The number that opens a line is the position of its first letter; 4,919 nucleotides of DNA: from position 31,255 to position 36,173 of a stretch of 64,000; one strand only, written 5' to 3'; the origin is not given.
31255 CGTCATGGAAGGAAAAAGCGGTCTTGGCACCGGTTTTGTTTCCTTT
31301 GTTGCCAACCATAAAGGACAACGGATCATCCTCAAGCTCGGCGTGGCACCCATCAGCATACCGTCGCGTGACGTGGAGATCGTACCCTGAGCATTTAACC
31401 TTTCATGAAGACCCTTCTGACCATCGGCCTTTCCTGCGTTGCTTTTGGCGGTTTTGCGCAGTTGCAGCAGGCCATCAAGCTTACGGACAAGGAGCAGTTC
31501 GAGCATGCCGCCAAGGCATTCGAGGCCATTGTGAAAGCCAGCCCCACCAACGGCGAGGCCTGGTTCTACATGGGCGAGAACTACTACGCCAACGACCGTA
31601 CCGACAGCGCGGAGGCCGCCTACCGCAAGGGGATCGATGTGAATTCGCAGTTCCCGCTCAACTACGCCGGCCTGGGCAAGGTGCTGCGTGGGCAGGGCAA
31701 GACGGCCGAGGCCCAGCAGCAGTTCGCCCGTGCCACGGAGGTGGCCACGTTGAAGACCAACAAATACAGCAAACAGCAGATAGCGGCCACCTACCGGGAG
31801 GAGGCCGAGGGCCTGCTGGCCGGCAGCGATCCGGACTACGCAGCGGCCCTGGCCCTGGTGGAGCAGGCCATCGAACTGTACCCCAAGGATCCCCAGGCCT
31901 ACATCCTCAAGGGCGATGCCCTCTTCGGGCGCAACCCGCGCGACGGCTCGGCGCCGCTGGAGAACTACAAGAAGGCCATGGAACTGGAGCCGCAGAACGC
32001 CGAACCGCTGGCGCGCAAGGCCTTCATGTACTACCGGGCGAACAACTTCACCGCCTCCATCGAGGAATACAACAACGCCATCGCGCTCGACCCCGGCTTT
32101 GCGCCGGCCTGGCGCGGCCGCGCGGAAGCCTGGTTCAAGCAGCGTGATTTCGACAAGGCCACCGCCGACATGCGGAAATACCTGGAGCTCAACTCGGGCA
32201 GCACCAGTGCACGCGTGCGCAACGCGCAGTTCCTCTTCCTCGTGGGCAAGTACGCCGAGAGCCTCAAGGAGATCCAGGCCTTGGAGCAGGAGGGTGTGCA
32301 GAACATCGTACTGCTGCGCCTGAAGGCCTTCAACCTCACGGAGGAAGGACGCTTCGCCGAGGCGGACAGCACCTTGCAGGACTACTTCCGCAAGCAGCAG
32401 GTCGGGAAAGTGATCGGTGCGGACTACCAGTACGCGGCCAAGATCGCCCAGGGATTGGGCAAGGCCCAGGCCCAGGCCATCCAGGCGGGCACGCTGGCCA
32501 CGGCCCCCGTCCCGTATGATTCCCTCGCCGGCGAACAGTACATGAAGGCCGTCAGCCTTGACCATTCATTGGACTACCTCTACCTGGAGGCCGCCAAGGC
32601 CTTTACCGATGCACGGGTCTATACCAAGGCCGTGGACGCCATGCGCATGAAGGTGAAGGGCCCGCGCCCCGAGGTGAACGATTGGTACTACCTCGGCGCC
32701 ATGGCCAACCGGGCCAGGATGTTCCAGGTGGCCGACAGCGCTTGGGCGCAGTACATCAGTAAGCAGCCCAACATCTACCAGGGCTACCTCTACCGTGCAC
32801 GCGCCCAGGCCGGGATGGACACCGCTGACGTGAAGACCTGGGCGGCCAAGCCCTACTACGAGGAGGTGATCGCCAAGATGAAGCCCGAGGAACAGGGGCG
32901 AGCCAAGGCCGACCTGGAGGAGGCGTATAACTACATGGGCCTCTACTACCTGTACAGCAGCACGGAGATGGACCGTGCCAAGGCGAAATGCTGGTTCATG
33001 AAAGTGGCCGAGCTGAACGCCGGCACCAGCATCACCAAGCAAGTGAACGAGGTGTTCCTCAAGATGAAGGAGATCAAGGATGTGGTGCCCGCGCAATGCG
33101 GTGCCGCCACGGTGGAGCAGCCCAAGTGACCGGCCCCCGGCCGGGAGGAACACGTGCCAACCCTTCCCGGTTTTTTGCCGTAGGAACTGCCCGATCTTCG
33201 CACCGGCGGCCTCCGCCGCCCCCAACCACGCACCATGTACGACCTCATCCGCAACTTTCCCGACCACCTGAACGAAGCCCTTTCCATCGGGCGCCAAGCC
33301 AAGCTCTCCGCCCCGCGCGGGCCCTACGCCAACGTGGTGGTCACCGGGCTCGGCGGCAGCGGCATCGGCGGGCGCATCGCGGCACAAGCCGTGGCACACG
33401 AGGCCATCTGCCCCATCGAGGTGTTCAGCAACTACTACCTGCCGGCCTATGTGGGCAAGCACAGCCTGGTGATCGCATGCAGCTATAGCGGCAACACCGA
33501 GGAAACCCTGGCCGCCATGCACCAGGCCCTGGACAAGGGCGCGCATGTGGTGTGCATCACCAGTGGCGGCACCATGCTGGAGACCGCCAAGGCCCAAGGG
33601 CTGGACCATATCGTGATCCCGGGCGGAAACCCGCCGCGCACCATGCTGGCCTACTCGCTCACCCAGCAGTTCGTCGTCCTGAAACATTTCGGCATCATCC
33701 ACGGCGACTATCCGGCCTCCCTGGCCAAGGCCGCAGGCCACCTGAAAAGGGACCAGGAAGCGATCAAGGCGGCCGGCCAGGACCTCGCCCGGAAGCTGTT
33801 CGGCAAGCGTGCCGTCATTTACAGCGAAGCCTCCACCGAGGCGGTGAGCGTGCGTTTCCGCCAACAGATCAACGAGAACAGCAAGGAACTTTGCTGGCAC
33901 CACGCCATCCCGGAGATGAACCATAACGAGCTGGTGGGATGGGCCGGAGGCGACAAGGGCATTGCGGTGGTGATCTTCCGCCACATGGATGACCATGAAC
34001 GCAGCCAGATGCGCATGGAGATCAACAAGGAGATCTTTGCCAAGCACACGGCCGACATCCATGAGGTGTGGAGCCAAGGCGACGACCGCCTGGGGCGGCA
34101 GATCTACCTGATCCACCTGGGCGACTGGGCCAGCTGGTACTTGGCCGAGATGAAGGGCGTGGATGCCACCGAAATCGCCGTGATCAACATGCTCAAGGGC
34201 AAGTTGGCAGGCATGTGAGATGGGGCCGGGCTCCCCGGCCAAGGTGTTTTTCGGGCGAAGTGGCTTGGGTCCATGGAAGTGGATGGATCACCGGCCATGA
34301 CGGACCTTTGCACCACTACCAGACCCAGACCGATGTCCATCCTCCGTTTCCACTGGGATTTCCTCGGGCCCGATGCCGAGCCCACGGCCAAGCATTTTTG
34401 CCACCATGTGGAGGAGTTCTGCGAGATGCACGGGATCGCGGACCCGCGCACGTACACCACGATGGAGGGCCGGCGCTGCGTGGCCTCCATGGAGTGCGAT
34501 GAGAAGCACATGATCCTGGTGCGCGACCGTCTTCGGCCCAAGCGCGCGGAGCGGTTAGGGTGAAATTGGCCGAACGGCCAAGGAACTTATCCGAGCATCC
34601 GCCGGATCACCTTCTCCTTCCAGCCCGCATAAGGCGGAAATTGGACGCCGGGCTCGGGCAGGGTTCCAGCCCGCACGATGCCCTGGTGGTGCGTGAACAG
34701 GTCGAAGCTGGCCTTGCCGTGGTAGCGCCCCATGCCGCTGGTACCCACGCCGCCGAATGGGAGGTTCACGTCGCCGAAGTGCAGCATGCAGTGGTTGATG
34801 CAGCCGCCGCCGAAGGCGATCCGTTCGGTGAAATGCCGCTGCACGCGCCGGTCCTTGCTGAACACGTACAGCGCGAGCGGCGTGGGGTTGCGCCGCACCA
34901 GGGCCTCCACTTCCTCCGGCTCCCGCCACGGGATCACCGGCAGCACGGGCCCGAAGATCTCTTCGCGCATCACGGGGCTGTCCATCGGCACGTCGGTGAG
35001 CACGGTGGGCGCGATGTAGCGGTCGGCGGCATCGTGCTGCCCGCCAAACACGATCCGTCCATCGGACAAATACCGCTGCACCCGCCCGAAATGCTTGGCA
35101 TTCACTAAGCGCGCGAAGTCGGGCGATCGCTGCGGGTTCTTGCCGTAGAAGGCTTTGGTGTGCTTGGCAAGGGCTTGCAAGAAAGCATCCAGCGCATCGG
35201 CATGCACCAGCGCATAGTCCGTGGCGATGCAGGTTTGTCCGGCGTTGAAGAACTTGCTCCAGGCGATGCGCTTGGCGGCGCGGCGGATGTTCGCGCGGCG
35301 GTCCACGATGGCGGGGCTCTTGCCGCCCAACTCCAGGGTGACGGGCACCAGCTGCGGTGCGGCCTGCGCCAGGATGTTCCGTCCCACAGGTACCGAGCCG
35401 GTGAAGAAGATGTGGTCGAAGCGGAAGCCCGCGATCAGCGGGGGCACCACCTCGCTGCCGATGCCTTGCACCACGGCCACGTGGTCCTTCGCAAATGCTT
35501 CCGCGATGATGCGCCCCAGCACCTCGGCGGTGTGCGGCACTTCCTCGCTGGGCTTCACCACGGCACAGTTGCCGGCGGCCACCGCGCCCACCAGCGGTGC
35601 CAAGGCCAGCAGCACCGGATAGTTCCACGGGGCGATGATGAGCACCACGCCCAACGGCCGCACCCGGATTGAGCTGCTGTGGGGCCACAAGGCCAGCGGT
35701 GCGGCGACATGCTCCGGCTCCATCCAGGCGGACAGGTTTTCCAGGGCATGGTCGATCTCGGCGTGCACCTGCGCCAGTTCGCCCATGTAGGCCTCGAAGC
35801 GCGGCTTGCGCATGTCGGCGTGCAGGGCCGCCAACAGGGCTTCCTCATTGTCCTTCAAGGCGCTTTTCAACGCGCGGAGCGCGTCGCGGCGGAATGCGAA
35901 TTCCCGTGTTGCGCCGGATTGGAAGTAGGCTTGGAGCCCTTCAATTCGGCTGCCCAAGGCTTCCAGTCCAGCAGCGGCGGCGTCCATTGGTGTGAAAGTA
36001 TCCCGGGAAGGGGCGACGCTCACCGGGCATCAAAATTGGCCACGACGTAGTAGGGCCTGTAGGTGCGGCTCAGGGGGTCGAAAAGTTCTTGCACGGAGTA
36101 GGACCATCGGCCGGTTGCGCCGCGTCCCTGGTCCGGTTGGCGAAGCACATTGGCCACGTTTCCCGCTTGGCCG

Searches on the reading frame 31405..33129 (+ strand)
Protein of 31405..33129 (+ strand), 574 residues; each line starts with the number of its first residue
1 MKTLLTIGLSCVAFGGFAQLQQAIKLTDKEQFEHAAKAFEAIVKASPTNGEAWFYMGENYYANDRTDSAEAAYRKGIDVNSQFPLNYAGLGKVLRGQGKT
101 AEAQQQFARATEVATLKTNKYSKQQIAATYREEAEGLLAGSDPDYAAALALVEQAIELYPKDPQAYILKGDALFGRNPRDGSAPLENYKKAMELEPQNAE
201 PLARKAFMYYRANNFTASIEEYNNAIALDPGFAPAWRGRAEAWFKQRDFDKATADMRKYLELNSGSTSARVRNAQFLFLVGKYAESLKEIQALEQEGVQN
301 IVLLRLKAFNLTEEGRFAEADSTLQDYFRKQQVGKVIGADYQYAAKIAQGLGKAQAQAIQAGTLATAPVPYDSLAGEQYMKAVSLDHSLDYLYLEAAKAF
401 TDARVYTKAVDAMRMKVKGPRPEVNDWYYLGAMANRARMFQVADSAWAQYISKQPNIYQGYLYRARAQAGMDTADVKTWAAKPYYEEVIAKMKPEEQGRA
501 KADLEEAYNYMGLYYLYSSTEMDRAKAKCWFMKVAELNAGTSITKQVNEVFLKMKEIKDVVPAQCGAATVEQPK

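Call 85: search_protein_families(library=ncbifam, proteins=[window:31405-33129:+], max_evalue=0.00001)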
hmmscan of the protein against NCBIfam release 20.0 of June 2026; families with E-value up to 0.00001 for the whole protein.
window:31405-33129:+ (574 aa): 12 families
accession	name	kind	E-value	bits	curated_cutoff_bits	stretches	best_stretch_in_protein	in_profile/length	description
TIGR02917.1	PEP_TPR_lipo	equivalog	5e-19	67.7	312.2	3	96-215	137-243/899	XrtA/PEP-CTERM system TPR-repeat protein PrsT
NF040959.1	MamA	equivalog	5e-13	49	200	1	22-113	111-202/204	magnetosome protein MamA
TIGR00990.1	3a0801s09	subfamily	9e-11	41.1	757.25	1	116-232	321-432/615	mitochondrial import receptor subunit TOM70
TIGR02521.1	type_IV_pilW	equivalog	4.8e-10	39.4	154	0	19-126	34-141/234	type IV pilus biogenesis/stability protein PilW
NF053607.1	CHU_0125_OmpA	equivalog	2.8e-09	36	620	1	9-119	12-122/639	CHU_0125 family OmpA-like outer membrane integrity protein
NF033920.0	C39_PA2778_fam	equivalog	7.3e-09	35.4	150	1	19-114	159-254/255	PA2778 family cysteine peptidase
NF007692.0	PRK10370.1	equivalog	2.5e-07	30.5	306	0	26-103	57-137/206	heme lyase NrfEFG subunit NrfG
NF002725.1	PRK02603.1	equivalog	1e-06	28.9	143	0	122-217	32-124/173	photosystem I assembly protein Ycf3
NF033762.1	social_mot_Tgl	equivalog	1e-06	28.3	225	0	28-124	112-210/252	social motility TPR repeat lipoprotein Tgl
NF008755.0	PRK11788.1-3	equivalog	2.6e-06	27.1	430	0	241-364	188-309/388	lipopolysaccharide assembly protein LapB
TIGR02552.1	LcrH_SycD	equivalog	7.7e-06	25.7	104.8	0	24-125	26-128/136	SycD/LcrH family type III secretion system chaperone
NF008391.2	PRK11189.1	equivalog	8e-06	25.6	250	0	188-264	88-164/297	lipoprotein NlpI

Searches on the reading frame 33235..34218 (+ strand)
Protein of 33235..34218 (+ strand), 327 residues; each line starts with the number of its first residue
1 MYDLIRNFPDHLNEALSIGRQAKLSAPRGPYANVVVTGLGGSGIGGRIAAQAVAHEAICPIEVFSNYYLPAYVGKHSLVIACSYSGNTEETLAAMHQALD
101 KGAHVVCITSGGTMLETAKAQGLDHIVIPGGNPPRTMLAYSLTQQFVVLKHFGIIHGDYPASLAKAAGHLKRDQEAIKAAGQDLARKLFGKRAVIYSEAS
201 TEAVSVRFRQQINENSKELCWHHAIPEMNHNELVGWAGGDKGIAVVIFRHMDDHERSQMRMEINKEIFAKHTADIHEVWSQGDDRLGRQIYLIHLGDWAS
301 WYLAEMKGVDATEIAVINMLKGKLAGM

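Call 85: search_protein_families(library=ncbifam, proteins=[window:33235-34218:+], max_evalue=0.00001)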
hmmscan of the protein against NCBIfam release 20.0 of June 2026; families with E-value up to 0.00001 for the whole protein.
window:33235-34218:+ (327 aa): 7 families
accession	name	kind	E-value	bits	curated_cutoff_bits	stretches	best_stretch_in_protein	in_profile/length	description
NF006426.0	PRK08674.1-6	subfamily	2.6e-91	306.1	295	1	1-326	16-351/354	bifunctional phosphoglucose/phosphomannose isomerase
NF006423.0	PRK08674.1-2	equivalog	1.8e-78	263.6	254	1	28-324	24-316/317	bifunctional phosphoglucose/phosphomannose isomerase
TIGR02128.1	G6PI_arch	equivalog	3.1e-73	246.4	213.9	1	11-324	4-307/308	bifunctional phosphoglucose/phosphomannose isomerase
NF006425.0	PRK08674.1-5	equivalog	8.2e-73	245.4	471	1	1-326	19-355/358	bifunctional phosphoglucose/phosphomannose isomerase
NF006424.0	PRK08674.1-3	equivalog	2.5e-43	148.8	730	1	31-325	50-353/355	bifunctional phosphoglucose/phosphomannose isomerase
NF006422.0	PRK08674.1-1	subfamily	9.4e-43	146.8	317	1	30-323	24-294/302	bifunctional phosphoglucose/phosphomannose isomerase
NF001484.0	PRK00331.1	subfamily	4.5e-06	25.3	381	1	32-109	287-367/601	isomerizing glutamine--fructose-6-phosphate transaminase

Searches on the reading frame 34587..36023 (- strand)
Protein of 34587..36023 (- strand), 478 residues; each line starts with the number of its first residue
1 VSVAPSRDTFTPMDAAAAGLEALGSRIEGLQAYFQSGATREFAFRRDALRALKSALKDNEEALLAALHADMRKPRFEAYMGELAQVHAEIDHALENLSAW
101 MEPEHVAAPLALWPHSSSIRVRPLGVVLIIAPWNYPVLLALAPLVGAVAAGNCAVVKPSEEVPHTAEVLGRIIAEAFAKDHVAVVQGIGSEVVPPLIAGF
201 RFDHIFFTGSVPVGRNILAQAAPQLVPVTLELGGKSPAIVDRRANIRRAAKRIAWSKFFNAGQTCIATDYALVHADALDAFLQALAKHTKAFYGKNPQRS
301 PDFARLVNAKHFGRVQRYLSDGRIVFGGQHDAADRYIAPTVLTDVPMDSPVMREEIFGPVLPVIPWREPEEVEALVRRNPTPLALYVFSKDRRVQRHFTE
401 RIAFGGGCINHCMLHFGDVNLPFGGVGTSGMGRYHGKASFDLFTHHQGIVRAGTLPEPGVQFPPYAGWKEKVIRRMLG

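Call 62: search_protein_families(library=pfam, proteins=[window:34587-36023:-], max_evalue=0.001)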
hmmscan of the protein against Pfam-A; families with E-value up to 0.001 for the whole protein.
window:34587-36023:- (478 aa): 2 families
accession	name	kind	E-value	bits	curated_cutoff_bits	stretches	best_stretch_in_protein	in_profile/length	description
PF00171.27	Aldedh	-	5e-95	319.2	23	1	26-446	34-458/461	Aldehyde dehydrogenase family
PF05893.19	LuxC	-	1e-05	25.1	21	1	86-308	59-278/401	Acyl-CoA reductase (LuxC)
